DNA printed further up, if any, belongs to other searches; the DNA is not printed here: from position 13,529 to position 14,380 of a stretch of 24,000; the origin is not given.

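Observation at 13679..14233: Uncharacterised coiled-coil partner gene tightly coupled to the tubulin-like gene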

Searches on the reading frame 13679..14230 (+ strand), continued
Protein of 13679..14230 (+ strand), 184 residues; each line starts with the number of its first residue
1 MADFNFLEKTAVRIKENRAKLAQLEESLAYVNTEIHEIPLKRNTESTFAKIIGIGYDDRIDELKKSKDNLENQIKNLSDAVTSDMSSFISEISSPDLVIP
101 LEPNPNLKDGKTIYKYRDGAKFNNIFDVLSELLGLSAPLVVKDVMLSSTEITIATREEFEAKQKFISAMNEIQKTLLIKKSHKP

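Call 42: search_protein_families(library=pfam, proteins=[P0138, L103:2206-3108:+, L103:3104-4024:+, P0147, P0161, P0163, P0167, P0146, P0153, L111:1828-2529:+], max_evalue=0.05)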
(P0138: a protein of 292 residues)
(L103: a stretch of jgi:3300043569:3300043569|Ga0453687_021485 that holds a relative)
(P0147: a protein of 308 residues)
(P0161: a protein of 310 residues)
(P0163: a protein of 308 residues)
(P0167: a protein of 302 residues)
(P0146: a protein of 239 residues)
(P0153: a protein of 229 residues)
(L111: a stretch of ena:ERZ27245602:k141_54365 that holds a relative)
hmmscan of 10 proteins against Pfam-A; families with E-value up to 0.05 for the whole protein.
P0138 (292 aa): 2 families
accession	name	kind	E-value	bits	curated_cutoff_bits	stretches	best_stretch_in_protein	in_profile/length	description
PF02002.24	TFIIE_alpha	-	0.00082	19.7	22.9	1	179-234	2-57/105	TFIIE alpha subunit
PF18516.7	RuvC_1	-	0.031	14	26.2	0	43-94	48-102/244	RuvC nuclease domain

L103:2206-3108:+ (301 aa): 1 family
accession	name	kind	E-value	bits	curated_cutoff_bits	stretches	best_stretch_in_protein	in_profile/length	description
PF21476.4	PF0610-like_N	-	0.0013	19.3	33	1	214-243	6-34/50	PF0610-like, N-terminal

L103:3104-4024:+ (307 aa): 7 families
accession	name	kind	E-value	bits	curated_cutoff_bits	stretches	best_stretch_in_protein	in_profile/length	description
PF16421.10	E2F_CC-MB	-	0.0092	16.5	33.9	0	69-104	2-40/96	E2F transcription factor CC-MB domain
PF14712.11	Snapin_Pallidin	-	0.01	16.7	29.6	1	18-92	14-84/89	Snapin/Pallidin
PF08286.16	Spc24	-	0.012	16.3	25.3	1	15-70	9-70/109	Spc24 subunit of Ndc80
PF01047.28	MarR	-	0.026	14.8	24.6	0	211-247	8-44/59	MarR family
PF05565.16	Sipho_Gp157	-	0.029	14.8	28.6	1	19-98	2-82/162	Siphovirus Gp157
PF11994.14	DUF3489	-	0.038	14.5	29.5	0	205-248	6-49/68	Protein of unknown function (DUF3489)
PF13851.11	GAS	-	0.046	13.5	32.3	0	8-100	24-115/200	Growth-arrest specific micro-tubule binding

P0147 (308 aa): 0 families

P0161 (310 aa): 8 families
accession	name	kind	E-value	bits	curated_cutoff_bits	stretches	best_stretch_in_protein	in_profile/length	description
PF23203.1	KIF21A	-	0.0071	16.5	28.5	1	11-88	21-100/161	KIF21A-like domain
PF06008.19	Laminin_I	-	0.0082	16.3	34.6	1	5-88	20-106/259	Laminin Domain I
PF19111.5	DUF5798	-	0.0086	16.7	27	1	37-90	3-55/89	Family of unknown function (DUF5798)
PF08702.15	Fib_alpha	-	0.015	15.9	29.9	1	22-94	32-104/143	Fibrinogen alpha/beta chain family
PF21773.2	ODAD1_CC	-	0.019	14.5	27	1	22-98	195-274/287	ODAD1 central coiled coil region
PF07926.17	TPR_MLP1_2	-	0.024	15.1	36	1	22-86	54-118/129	TPR/MLP1/MLP2-like protein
PF04102.17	SlyX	-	0.025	15.6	30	0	5-42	18-55/67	SlyX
PF03961.19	FapA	-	0.035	14.1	31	0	22-90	160-229/272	Flagellar Assembly Protein A beta solenoid domain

P0163 (308 aa): 4 families
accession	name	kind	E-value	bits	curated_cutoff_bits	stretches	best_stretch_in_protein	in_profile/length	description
PF02295.23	z-alpha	-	0.0023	18.4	21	1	192-237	3-51/67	Adenosine deaminase z-alpha domain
PF12631.12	MnmE_helical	-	0.0045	17.6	40.1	1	64-297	23-133/211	MnmE helical domain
PF03961.19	FapA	-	0.038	14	31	0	11-92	153-229/272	Flagellar Assembly Protein A beta solenoid domain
PF07926.17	TPR_MLP1_2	-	0.039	14.4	36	0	7-82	1-80/129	TPR/MLP1/MLP2-like protein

P0167 (302 aa): 2 families
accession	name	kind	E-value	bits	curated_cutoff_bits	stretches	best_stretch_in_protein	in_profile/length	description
PF01022.26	HTH_5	-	0.0082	16.4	22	1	215-244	7-34/47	Bacterial regulatory protein, arsR family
PF09669.15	Phage_pRha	-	0.026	15.5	29.9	0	30-52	12-34/91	Phage regulatory protein Rha (Phage_pRha)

P0146 (239 aa): 7 families
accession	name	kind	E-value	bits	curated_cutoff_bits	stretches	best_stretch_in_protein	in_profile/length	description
PF03469.19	XH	-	0.0022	18.4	22.2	1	39-111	10-81/131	XH domain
PF25623.1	T4_CASP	-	0.01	15.8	27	0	78-140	124-185/247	T4-phage like capsid assembly scaffolding protein family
PF04513.17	Baculo_PEP_C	-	0.034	14.6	38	0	28-105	34-105/140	Baculovirus polyhedron envelope protein, PEP, C terminus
PF10501.15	Ribosomal_L50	-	0.041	14.5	25.1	1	39-108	17-87/109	Ribosomal subunit 39S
PF14257.11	DUF4349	-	0.041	13.7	27.7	0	82-132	119-167/213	Domain of unknown function (DUF4349)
PF18265.6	Nas2_N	-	0.042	14.2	23.2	0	42-116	9-78/79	Nas2 N_terminal domain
PF23791.1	DUF7173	-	0.045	14.2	27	1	3-87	41-123/145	Family of unknown function (DUF7173)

P0153 (229 aa): 0 families

L111:1828-2529:+ (234 aa): 0 families

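Call 46: search_protein_families(library=pfam, alignment_id=A1, max_evalue=0.01)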
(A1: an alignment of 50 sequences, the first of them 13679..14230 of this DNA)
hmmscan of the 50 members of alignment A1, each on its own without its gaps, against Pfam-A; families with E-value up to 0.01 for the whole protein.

A. member 1, window:13679-14230:+ (184 aa): 0 families

B. families by the number of members that match (of 50 scanned): 9 families
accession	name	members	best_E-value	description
PF19220.6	Rod_CreS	1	0.0001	Crescentin, rod domain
PF25678.1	DUF7946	1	0.0019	Domain of unknown function (DUF7946)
PF15300.11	INT_SG_DDX_CT_C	1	0.0028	INTS6/SAGE1/DDX26B/CT45 C-terminus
PF14712.11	Snapin_Pallidin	1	0.0032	Snapin/Pallidin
PF07586.16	HXXSHH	1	0.0036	Protein of unknown function (DUF1552)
PF10373.15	EST1_DNA_bind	1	0.0043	Est1 DNA/RNA binding domain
PF12844.13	HTH_19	1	0.0043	Helix-turn-helix domain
PF00416.27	Ribosomal_S13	1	0.0063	Ribosomal protein S13/S18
PF04108.17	ATG17_like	1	0.0097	Autophagy protein ATG17-like domain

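Call 48: search_protein_families(library=phrogs, proteins=[window:13679-14230:+, P0138, P0147, P0146, P0143, P0126, L103:2206-3108:+, L103:3104-4024:+], max_evalue=0.01)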
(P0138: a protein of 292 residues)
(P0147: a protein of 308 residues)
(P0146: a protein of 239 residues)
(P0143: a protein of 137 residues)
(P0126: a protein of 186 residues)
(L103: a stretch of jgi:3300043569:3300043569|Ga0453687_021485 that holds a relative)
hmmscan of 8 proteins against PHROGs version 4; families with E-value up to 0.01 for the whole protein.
window:13679-14230:+ (184 aa): 1 family
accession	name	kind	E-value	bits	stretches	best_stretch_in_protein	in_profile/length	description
phrog_4211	-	tail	0.0021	16.1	1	11-83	1602-1674/2625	tail length tape measure protein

P0138 (292 aa): 0 families

P0147 (308 aa): 0 families

P0146 (239 aa): 0 families

P0143 (137 aa): 0 families

P0126 (186 aa): 0 families

L103:2206-3108:+ (301 aa): 0 families

L103:3104-4024:+ (307 aa): 0 families

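Call 49: fold_search(model_id=the predicted structure, library=viral)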
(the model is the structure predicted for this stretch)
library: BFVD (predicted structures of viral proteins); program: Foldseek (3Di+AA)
matches with E <= 10: 764; with E <= 0.001: 0
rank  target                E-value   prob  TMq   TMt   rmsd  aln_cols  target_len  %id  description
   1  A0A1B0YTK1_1          7.1e-02  0.41  0.24  0.05  17.9       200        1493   10  (no name in the UniProt tables at hand)
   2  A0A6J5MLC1            8.5e-02  0.91  0.36  0.22  11.1       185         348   14  Uncharacterized protein [uncultured Caudovirales phage]
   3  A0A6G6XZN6            1.8e-01  0.72  0.22  0.10  10.2        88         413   15  (no name in the UniProt tables at hand)
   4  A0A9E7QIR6            2.2e-01  0.84  0.34  0.10  14.7       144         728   10  (no name in the UniProt tables at hand)
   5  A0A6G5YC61            2.3e-01  0.75  0.23  0.35   6.7        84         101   14  (no name in the UniProt tables at hand)
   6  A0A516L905            2.4e-01  0.16  0.24  0.24  15.7       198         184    9  (no name in the UniProt tables at hand)
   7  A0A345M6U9            3.3e-01  0.54  0.38  0.20  14.1       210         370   12  (no name in the UniProt tables at hand)
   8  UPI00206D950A         3.5e-01  0.60  0.23  0.24   7.2       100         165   14  (no name look-up for this kind of identifier)
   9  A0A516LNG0            3.5e-01  0.30  0.26  0.26  11.0       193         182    9  (no name in the UniProt tables at hand)
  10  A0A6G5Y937            3.9e-01  0.28  0.17  0.17   7.7        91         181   19  (no name in the UniProt tables at hand)
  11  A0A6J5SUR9            3.9e-01  0.28  0.24  0.05  12.4       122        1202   16  Uncharacterized protein [uncultured Caudovirales phage]
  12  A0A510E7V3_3          3.9e-01  0.21  0.22  0.06  10.9       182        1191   11  (no name in the UniProt tables at hand)
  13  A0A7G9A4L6            4.1e-01  0.33  0.23  0.10   8.0        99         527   18  Uncharacterized protein [Bacteriophage sp.]
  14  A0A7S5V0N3            4.4e-01  0.66  0.27  0.33   7.1       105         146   18  Putative internal virion protein [Rhizobium phage RHph_I20]
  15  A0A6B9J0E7            4.4e-01  0.38  0.33  0.39  12.8       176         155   10  (no name in the UniProt tables at hand)
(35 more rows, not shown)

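Call 50: find_encoding_contigs(protein=P0147, flank=8000, max_places=3)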
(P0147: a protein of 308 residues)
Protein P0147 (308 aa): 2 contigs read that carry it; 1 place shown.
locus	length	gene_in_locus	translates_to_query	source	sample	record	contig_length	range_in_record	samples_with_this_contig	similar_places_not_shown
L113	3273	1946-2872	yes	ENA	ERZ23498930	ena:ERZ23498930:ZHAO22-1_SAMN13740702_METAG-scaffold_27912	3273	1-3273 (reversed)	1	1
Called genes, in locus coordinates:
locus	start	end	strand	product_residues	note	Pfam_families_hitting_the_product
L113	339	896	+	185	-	PF13643:DUF4145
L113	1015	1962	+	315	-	-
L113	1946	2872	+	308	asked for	-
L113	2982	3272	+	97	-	?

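Call 51: find_encoding_contigs(protein=P0161, flank=8000, max_places=3)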
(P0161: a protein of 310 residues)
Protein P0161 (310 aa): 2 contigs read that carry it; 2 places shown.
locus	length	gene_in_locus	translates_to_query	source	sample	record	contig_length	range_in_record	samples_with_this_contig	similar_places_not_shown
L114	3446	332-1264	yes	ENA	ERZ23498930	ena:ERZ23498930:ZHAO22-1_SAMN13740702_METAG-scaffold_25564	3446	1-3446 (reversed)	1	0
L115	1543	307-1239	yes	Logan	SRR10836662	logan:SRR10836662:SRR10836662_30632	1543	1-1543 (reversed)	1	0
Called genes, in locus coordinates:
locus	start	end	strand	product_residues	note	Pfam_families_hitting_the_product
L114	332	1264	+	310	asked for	-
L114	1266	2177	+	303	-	-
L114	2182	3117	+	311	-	-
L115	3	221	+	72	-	?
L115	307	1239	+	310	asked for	-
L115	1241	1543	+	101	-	?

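Call 76: search_protein_families(library=padloc, proteins=[window:13679-14230:+], max_evalue=0.001)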
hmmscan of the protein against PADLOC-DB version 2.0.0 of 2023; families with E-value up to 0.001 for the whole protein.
window:13679-14230:+ (184 aa): 0 families

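Call 78: list_cluster_members(proteins=[P0126, P0131, P0132, P0136, P0139, P0138, P0147, P0146, P0143, P0128])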
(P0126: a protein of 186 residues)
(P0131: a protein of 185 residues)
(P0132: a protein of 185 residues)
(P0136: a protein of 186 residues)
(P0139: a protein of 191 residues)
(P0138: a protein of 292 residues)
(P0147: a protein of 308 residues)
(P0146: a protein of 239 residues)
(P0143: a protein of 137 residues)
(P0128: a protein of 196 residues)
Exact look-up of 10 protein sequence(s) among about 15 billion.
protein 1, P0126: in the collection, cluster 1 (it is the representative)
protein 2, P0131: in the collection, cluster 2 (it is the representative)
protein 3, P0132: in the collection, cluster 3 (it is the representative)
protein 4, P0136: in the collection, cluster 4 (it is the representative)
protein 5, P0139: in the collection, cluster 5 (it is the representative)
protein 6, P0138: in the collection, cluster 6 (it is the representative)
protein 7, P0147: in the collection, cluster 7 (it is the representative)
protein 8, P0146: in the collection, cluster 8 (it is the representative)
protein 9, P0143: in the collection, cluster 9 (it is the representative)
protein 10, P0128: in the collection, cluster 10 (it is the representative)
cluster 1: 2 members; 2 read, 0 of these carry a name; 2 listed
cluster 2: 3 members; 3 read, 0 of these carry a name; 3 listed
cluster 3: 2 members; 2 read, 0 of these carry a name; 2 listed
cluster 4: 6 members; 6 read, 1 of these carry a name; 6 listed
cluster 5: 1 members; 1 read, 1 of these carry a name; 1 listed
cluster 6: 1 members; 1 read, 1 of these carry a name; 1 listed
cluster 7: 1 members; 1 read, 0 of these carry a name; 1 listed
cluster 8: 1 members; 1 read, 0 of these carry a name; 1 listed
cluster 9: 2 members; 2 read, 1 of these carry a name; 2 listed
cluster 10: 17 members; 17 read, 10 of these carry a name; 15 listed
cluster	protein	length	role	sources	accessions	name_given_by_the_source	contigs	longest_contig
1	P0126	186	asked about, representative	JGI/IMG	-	-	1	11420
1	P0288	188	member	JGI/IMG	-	-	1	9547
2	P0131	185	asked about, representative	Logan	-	-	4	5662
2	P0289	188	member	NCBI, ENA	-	-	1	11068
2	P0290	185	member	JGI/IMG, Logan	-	-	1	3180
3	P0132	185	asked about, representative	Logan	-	-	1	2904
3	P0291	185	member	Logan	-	-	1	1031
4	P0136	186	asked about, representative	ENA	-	-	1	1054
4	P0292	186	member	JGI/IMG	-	hypothetical protein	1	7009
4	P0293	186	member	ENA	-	-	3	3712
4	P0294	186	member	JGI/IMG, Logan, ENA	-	-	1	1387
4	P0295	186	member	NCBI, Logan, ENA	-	-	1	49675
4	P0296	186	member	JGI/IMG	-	-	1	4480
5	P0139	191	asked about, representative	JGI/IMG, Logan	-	hypothetical protein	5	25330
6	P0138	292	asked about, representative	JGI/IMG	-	hypothetical protein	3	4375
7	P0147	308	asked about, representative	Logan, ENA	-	-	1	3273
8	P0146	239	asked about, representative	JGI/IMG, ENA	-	-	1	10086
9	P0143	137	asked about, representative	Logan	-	-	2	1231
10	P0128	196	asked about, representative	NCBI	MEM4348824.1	MAG: hypothetical protein QW712_00165 [Candidatus Nitrosocaldus sp.]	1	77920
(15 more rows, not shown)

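Call 79: find_encoding_contigs(protein=P0128, flank=6000, max_places=3)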
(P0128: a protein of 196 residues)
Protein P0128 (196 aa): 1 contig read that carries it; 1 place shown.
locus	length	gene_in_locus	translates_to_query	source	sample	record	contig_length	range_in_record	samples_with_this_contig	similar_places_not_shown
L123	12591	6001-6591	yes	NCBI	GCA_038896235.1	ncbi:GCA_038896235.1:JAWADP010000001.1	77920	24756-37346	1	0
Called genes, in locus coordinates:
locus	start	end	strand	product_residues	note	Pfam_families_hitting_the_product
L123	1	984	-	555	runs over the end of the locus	PF00437:T2SSE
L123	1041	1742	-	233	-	PF05625:PAXNEB (faint), PF06745:ATPase, PF20720:nSTAND3 (faint)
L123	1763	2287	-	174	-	PF22201:FlaF_Ig-like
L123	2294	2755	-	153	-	PF01917:Flagellin_arch-type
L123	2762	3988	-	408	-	-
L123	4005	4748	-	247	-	PF01917:Flagellin_arch-type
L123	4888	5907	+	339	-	PF04055:Radical_SAM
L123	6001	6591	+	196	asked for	-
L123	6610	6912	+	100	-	-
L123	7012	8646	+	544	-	PF00501:AMP-binding, PF13193:AMP-binding_C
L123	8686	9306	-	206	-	-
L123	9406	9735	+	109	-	PF00085:Thioredoxin, PF00578:AhpC-TSA (weak), PF14595:Thioredoxin_9 (weak), PF13098:Thioredoxin_2, PF13899:Thioredoxin_7 (faint), PF13905:Thioredoxin_8 (faint)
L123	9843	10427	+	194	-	PF12773:DZR (faint), PF13240:Zn_Ribbon_1 (weak)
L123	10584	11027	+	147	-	PF13240:Zn_Ribbon_1 (weak)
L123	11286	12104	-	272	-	PF24217:DUF7436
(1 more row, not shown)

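Call 81: find_related_loci(query=A1, collection=viral_contigs, flank=8000)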
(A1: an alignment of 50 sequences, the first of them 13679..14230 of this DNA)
Query A1 (184 aa) in viral_contigs; peptide patterns used: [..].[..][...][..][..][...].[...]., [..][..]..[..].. (x = any residue, [..] = any of these).
233 stretches matched a pattern, but none encodes a relative of the query by tblastn (E <= 1e-3).

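Call 85: search_solved_structures(query=A6, max_evalue=1, show_alignments=1)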
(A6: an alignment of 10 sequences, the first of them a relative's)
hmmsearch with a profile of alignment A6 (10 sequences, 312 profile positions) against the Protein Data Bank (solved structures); distinct sequences matched with E-value up to 1: 57.
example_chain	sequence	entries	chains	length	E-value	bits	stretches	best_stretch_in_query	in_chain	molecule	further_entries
9tlt_A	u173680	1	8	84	0.00025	23.6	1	20-95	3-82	Sc-apCC-2-KLHL20-4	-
5yny_A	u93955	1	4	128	0.00079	22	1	51-141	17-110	Allergen Der f 21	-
5ynx_A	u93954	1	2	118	0.0011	21.6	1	51-141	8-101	Allergen Der f 21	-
9had_A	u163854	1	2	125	0.0046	19.5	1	51-141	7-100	Mite allergen Der f 21.0101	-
2zdi_A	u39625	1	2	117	0.005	19.4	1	9-106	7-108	Prefoldin subunit beta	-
2zme_A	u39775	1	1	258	0.021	17.3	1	208-266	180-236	Vacuolar-sorting protein SNF8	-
8tzk_E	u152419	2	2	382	0.022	17.3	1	7-111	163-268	Peptidase M23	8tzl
4kmf_A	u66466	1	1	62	0.022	17.2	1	210-249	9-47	Interferon-inducible and double-stranded-dependent eIF-2kinase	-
2rvc_A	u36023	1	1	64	0.023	17.2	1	210-249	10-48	Interferon-inducible and double-stranded-dependent eIF-2kinase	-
9tls_A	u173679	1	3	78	0.038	16.5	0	69-108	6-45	Sc-apCC-2-KLHL20-3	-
2zqm_A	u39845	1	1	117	0.04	16.4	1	9-103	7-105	Prefoldin beta subunit 1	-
3cuq_A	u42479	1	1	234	0.047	16.2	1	208-266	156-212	Vacuolar-sorting protein SNF8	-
2dq0_A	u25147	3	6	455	0.057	15.9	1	27-98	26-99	Seryl-tRNA synthetase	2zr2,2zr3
1l8d_A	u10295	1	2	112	0.12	14.9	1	61-144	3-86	DNA double-strand break repair rad50 ATPase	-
5cvi_A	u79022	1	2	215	0.12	14.8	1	205-275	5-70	SloR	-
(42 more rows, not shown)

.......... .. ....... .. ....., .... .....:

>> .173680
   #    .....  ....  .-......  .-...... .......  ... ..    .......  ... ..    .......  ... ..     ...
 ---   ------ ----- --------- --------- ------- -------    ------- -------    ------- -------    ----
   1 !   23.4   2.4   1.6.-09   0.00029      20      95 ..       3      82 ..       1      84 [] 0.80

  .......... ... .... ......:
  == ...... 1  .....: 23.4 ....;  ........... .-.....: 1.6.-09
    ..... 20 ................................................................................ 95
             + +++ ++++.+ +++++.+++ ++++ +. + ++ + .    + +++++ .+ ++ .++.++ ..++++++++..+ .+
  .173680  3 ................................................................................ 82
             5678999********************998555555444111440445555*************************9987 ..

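Call 93: find_homologous_proteins(query=A6, max_evalue=0.001)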
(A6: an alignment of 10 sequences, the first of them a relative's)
Query A6 (10 sequences) (292 aa, profile of the alignment): 10 proteins with E <= 0.001 among 8000 candidates.
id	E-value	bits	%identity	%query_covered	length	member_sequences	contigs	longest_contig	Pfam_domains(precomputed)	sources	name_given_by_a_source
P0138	2.8e-95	337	100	100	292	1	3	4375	-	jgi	jgi:hypothetical protein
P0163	1.5e-91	325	26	86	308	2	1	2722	-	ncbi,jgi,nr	ncbi:MAG: hypothetical protein DRN53_06280 [Thermoprotei archaeon]|nr:MAG: hypothetical protein DRN5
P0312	9.3e-80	286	76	100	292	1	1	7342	-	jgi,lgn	jgi:hypothetical protein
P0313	2.6e-78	282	75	98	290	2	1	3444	-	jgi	jgi:hypothetical protein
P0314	6.6e-77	277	75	98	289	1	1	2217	-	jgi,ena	-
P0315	2.4e-75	272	62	100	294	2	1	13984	-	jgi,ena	-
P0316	5.4e-71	257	63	100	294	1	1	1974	-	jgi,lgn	jgi:hypothetical protein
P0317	5.2e-70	254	60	100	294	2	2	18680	-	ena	-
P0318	2.1e-69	252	56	98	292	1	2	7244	-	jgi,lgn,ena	-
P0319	6.0e-68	247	57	100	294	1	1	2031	-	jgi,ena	-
